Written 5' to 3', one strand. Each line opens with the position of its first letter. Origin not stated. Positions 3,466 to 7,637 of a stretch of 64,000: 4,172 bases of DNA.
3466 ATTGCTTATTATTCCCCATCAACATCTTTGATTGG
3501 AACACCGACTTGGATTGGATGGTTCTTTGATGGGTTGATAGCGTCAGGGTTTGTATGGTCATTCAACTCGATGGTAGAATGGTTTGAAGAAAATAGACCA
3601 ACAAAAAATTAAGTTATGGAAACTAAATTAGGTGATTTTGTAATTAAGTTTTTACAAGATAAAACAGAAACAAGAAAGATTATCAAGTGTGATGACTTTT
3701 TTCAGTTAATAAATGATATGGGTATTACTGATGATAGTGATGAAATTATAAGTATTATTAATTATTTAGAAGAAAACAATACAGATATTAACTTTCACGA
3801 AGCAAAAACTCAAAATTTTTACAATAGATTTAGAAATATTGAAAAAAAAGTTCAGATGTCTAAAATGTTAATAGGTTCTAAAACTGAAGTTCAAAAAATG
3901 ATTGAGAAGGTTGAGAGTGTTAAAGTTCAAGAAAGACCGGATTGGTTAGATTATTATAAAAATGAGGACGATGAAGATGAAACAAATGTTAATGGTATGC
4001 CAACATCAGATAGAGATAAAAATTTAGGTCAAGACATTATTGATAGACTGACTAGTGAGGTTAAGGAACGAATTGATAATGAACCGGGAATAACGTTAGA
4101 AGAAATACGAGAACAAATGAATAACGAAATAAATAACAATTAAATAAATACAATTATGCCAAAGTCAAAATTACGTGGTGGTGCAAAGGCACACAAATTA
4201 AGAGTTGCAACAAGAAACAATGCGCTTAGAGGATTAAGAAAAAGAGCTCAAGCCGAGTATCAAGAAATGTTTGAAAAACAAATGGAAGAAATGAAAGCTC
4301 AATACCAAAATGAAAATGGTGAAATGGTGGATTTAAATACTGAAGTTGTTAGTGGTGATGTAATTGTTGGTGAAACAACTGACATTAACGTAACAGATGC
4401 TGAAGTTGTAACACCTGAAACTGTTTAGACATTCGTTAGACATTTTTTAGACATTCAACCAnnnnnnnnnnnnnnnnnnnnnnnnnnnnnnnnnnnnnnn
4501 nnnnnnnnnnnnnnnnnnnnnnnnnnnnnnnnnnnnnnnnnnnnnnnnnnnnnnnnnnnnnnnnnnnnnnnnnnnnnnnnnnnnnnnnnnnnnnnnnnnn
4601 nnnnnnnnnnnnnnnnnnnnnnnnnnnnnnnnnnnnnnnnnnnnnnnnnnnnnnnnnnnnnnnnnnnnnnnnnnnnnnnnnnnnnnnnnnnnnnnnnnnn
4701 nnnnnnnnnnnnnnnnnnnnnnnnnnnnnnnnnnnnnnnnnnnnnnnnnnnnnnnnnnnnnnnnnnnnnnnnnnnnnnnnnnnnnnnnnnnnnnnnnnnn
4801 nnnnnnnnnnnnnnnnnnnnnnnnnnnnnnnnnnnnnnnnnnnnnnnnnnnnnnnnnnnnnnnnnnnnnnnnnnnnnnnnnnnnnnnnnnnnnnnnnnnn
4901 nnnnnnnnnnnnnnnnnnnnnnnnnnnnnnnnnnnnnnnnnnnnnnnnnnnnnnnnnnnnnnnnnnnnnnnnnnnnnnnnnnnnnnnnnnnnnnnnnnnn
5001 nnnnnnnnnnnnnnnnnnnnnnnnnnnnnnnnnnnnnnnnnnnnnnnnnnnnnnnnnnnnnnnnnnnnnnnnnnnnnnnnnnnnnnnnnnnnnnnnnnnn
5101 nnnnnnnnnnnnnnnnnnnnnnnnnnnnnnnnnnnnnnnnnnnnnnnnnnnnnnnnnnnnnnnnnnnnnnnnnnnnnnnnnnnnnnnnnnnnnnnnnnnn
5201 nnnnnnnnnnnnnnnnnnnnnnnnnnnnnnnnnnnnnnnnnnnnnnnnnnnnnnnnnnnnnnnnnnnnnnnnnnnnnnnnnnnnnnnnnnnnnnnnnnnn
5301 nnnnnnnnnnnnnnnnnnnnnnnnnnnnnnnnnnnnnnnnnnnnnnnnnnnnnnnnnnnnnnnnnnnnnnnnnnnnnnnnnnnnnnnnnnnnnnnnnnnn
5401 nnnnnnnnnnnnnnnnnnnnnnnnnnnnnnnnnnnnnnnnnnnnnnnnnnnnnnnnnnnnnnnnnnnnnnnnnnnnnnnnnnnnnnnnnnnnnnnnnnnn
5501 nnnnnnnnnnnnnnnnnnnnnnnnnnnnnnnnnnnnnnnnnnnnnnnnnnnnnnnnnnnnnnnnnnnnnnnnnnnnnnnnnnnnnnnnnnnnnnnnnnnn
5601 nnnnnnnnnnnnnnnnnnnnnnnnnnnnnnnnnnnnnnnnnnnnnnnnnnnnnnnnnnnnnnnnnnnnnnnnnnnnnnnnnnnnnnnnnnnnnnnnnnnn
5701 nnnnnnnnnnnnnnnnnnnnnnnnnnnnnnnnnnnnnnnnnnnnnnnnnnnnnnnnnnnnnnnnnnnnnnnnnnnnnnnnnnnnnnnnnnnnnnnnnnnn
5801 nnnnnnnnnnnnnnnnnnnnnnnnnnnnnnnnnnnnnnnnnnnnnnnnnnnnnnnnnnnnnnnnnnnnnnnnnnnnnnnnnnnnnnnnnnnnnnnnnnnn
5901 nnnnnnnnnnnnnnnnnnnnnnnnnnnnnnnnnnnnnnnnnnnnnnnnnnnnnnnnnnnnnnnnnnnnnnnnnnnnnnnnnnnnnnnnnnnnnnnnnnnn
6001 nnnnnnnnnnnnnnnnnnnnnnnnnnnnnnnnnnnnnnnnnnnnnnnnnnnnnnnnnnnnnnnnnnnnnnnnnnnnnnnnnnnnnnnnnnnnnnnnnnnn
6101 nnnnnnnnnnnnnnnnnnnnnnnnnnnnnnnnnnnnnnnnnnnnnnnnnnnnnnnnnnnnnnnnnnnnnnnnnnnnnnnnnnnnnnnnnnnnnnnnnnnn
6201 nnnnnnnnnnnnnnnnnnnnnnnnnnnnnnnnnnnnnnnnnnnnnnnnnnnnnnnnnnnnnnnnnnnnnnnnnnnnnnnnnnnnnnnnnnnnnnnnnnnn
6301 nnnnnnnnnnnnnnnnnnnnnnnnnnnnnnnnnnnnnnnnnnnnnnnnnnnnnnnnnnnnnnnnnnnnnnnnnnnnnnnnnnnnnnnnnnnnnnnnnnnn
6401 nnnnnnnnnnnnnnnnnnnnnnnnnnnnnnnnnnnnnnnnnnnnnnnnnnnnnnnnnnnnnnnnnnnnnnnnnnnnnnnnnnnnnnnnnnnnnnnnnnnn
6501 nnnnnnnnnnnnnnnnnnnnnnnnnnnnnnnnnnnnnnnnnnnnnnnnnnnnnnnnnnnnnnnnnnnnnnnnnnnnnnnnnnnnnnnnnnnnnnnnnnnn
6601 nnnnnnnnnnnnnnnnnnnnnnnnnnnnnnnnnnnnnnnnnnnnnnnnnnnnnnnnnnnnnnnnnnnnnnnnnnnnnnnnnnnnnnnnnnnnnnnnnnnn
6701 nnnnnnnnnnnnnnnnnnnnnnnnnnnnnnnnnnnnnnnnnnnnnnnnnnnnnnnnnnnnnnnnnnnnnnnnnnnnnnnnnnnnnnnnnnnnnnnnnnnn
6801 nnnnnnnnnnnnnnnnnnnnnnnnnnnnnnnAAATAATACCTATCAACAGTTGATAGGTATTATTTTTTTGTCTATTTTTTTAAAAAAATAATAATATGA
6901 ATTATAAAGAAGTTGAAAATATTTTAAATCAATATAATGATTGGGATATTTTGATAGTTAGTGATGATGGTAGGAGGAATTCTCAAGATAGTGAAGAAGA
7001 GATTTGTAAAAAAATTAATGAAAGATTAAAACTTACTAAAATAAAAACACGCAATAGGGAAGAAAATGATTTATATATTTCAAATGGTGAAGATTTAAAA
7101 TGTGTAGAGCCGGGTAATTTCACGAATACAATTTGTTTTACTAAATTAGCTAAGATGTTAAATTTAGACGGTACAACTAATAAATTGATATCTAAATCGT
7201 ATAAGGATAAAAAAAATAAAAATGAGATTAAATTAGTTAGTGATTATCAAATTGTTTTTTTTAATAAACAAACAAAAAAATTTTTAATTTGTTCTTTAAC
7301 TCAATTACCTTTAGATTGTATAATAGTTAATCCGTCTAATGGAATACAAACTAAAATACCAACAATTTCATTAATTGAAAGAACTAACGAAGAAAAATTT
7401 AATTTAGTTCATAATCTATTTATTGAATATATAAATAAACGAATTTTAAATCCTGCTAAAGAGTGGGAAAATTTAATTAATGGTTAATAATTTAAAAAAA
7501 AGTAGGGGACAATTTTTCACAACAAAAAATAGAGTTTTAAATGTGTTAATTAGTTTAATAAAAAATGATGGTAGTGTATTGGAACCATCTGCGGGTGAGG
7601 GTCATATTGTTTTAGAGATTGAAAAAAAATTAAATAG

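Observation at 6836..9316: Low-GC insertion carrying a TaqI-like gamma N6A methyltransferase with overlapping partner ORFs, a possible restriction-modification or anti-restriction module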

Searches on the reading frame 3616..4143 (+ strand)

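Call 3: search_protein_families(library=pfam, proteins=[window:3616-4143:+], max_evalue=0.1)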
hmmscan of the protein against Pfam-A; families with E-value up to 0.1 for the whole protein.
window:3616-4143:+ (175 aa): 1 family
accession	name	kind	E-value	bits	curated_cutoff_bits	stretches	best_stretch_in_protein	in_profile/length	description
PF19835.5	SegE_GIY-YIG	-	0.053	14.2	25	0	79-118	26-65/123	Putative endonuclease segE, GIY-YIG domain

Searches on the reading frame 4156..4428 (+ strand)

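Call 3: search_protein_families(library=pfam, proteins=[window:4156-4428:+], max_evalue=0.1)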
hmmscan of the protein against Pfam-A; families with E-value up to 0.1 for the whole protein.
window:4156-4428:+ (90 aa): 2 families
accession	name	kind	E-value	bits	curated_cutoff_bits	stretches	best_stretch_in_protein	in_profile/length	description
PF00956.23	NAP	-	0.0034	17.1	28.6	1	20-71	2-52/266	Nucleosome assembly protein (NAP)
PF11126.13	Phage_DsbA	-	0.019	15.6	25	1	10-65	4-58/67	Transcriptional regulator DsbA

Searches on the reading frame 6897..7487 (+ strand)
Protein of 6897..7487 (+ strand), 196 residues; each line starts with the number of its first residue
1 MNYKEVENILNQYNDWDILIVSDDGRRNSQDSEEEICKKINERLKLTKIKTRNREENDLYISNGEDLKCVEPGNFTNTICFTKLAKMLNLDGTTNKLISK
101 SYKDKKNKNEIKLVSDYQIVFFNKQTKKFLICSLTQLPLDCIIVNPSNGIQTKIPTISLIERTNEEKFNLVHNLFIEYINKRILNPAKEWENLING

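Call 3: search_protein_families(library=pfam, proteins=[window:6897-7487:+], max_evalue=0.1)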
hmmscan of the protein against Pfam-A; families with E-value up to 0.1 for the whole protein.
window:6897-7487:+ (196 aa): 2 families
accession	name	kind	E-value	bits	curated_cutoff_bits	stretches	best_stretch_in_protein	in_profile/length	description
PF00535.33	Glycos_transf_2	-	0.034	14.5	23.3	1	6-57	17-63/168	Glycosyl transferase family 2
PF16288.11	DUF4934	-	0.05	14.1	27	1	83-133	8-57/102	Domain of unknown function (DUF4934)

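Call 4: search_protein_families(library=phrogs, proteins=[window:6897-7487:+], max_evalue=0.1)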
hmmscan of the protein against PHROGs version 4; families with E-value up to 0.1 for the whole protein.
window:6897-7487:+ (196 aa): 0 families

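Call 5: search_protein_families(library=ncbifam, proteins=[window:6897-7487:+], max_evalue=0.1)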
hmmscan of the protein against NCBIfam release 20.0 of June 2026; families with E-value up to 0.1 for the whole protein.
window:6897-7487:+ (196 aa): 0 families

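Call 6: search_protein_families(library=padloc, proteins=[window:6897-7487:+], max_evalue=0.1)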
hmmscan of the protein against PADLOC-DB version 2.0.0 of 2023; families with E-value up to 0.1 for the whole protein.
window:6897-7487:+ (196 aa): 0 families

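Call 11: find_homologous_proteins(query=window:6897-7487:+, max_evalue=0.01)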
Query window:6897-7487:+ (196 aa): 63 proteins with E <= 0.01 among 216 candidates.
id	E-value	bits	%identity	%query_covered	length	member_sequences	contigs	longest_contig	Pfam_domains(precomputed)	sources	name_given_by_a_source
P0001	2.1e-115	401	95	99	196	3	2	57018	-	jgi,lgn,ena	jgi:hypothetical protein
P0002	4.7e-109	380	91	100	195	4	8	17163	-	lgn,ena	-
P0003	2.1e-94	332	78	100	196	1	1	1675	-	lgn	-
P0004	1.2e-84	300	72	100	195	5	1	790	-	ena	-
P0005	4.4e-84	299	71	100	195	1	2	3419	-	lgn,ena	-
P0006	1.4e-83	297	70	100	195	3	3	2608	-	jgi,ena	jgi:hypothetical protein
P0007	1.5e-82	294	71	100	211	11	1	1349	-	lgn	-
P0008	1.0e-81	291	70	100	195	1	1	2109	-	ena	-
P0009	1.1e-81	291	69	100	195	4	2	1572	-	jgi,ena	jgi:hypothetical protein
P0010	1.6e-81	290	70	100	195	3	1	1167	-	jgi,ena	jgi:hypothetical protein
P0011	2.8e-81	289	71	100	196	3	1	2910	-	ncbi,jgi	jgi:hypothetical protein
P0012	1.7e-80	287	69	100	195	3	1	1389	-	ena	-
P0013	2.4e-80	286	70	100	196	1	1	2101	-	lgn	-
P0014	3.1e-80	286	67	100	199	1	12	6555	-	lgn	-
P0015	4.4e-80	286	70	100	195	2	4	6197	-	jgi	jgi:hypothetical protein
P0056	9.6e-66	239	62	99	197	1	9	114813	-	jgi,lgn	jgi:hypothetical protein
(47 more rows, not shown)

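Call 15: find_encoding_contigs(protein=P0056, flank=8000, max_places=3)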
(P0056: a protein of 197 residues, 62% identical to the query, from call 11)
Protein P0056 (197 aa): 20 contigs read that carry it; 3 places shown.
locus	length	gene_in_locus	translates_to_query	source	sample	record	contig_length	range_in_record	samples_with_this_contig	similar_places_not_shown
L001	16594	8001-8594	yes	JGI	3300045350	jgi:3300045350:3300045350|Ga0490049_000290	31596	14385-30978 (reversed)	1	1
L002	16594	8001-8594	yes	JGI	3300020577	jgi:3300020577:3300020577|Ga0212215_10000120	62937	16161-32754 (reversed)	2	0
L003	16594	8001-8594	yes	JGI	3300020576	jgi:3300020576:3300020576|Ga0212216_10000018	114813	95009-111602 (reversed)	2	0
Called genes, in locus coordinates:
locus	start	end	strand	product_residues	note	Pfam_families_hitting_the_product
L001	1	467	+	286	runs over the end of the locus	-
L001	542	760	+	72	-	-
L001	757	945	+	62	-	-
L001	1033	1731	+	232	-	PF00149:Metallophos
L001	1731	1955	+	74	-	-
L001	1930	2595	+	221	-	-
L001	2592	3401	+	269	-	-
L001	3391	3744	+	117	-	-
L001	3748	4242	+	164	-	-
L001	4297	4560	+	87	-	-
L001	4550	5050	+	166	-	-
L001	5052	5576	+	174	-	PF09643:YopX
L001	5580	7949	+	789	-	PF13558:SbcC_Walker_B (weak)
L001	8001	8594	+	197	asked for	-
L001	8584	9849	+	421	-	PF02384:N6_Mtase, PF07669:Eco57I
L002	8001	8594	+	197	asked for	-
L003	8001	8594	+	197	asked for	-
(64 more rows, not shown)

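Call 25: predict_structure(alignment_id=A1)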
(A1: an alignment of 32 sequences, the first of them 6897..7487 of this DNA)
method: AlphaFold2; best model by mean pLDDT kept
length: 196 residues; sequences in the alignment: 32
mean_pLDDT: 90.1   pTM: 0.85
mean pLDDT of the five models: 90.1, 86.9, 86.4, 82.5, 81.8
residues with pLDDT >= 90: 138; 70-90: 43; 50-70: 15; < 50: 0
segments of 3 or more residues with pLDDT < 50: none
pLDDT, mean of each block of 10 residues (from residue 1): 93 87 67 86 82 71 85 91 95 95 98 95 93 97 92 95 98 97 94 90
secondary structure, 60 per line:
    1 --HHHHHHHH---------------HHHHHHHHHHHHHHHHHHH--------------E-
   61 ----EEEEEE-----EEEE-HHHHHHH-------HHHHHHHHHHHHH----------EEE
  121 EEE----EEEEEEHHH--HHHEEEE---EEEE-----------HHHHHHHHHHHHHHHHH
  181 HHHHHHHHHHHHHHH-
elements in order: H3-10 H26-44 E65-70 E76-79 H81-87 H95-107 E118-123 E128-133 E142-145 E149-152 H164-195

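Call 64: search_solved_structures(query=A1, max_evalue=10, show_alignments=3)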
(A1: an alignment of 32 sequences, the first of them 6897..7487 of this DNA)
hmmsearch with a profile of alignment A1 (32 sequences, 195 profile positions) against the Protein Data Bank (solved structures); distinct sequences matched with E-value up to 10: 4.
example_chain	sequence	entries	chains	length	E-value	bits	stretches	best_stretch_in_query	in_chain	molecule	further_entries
7smj_A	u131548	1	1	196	6e-06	29.3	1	44-83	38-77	AI-designed TIM-barrel F2N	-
7mcc_A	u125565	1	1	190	8.4e-06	28.8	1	45-83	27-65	AI-designed TIM-barrel F2C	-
8ux4_g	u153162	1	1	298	0.091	15.6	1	9-55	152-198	Small ribosomal subunit protein bS1m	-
5mrc_AA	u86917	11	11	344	0.11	15.3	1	9-55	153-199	bS1m | 37S ribosomal protein MRP51, mitochondrial | Small ribosomal subunit protein bS1m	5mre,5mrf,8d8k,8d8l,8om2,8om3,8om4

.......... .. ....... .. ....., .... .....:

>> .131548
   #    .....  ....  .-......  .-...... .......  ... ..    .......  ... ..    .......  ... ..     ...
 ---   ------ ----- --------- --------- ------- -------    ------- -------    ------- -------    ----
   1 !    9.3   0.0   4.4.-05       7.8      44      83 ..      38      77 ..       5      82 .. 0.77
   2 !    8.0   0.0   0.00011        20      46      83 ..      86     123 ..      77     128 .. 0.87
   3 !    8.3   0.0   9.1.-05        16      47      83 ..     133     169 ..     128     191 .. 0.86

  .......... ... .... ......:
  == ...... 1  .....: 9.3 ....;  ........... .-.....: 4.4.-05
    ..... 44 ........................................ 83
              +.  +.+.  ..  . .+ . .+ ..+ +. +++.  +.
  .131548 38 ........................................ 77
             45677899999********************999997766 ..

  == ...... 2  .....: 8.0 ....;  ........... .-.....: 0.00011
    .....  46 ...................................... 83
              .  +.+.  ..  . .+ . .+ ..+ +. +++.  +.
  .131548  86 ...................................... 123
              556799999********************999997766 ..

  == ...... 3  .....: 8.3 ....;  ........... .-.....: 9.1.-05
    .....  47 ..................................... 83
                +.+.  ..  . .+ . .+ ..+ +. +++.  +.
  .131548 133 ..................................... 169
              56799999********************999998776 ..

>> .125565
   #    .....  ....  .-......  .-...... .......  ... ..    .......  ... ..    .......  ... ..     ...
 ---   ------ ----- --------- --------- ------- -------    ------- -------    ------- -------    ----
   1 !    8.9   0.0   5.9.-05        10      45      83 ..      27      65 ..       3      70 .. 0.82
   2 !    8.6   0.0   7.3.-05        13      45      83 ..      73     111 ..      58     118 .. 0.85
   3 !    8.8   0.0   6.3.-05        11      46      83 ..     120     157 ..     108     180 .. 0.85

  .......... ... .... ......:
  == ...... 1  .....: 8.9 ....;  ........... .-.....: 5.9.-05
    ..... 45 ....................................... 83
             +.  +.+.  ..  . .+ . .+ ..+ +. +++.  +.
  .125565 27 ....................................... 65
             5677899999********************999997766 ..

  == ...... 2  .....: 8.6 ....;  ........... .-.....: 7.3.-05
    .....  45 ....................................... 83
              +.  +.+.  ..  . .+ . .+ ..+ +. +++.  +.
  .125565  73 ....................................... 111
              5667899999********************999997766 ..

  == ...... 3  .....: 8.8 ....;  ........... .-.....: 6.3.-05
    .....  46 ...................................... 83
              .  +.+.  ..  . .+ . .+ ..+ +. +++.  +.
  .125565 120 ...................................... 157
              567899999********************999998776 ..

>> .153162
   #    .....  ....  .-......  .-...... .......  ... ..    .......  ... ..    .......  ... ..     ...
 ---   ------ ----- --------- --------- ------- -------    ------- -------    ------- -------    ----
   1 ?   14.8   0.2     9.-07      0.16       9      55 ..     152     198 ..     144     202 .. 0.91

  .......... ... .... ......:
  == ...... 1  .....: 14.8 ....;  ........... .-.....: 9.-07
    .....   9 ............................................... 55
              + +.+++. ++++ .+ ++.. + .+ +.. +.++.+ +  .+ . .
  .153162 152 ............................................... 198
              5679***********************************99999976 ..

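Call 85: search_dna_similar(query=window:6897-7487:+, collection=phages, mode=protein, max_evalue=0.001, max_rows=10)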
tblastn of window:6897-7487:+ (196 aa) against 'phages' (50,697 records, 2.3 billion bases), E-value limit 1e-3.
No match.

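Call 88: find_related_loci(query=A1, collection=genome_contigs, flank=4000)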
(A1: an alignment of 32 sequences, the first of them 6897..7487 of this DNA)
Query A1 (196 aa) in genome_contigs; peptide patterns used: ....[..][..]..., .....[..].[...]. (x = any residue, [..] = any of these).
10 stretches matched a pattern, but none encodes a relative of the query by tblastn (E <= 1e-3).
